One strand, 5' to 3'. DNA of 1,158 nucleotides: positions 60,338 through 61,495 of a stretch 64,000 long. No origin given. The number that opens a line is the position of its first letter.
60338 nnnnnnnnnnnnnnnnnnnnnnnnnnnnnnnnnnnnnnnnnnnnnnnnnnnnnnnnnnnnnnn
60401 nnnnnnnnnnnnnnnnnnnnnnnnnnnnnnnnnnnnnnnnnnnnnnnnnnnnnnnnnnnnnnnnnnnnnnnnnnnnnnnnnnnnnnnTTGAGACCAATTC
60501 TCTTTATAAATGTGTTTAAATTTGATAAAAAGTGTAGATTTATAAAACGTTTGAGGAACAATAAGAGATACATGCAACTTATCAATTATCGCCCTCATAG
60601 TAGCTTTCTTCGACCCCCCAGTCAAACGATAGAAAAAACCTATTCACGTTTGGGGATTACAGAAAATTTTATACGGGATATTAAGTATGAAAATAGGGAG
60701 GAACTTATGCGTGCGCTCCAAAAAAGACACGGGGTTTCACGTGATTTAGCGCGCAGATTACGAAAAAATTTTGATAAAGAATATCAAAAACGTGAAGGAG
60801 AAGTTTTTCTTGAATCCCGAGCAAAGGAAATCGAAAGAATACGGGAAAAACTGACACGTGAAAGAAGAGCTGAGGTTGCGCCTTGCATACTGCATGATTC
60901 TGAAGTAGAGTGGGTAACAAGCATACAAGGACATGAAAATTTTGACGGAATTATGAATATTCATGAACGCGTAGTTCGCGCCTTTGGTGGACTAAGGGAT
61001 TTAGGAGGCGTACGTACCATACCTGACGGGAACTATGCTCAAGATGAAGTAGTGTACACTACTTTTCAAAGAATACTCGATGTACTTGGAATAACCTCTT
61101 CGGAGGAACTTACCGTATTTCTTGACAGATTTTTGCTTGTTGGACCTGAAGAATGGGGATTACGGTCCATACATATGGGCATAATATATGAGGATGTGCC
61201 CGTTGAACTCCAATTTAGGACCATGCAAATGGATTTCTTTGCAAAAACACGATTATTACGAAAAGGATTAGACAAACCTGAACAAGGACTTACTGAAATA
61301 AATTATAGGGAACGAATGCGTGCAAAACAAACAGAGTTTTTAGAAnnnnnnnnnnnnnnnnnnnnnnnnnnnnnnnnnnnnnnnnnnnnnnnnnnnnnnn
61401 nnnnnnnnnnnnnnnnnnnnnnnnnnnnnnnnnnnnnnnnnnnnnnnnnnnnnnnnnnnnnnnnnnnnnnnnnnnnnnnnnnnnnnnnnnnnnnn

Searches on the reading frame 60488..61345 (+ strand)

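Call 43: search_protein_families(library=pfam, max_evalue=0.00001, proteins=[window:60488-61345:+])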
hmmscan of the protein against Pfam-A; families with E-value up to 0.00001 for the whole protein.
window:60488-61345:+ (286 aa): 1 family
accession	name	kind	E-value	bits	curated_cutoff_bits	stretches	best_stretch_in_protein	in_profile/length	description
PF04607.23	RelA_SpoT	-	5.2e-06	27.2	27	0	164-253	18-99/113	Region found in RelA / SpoT proteins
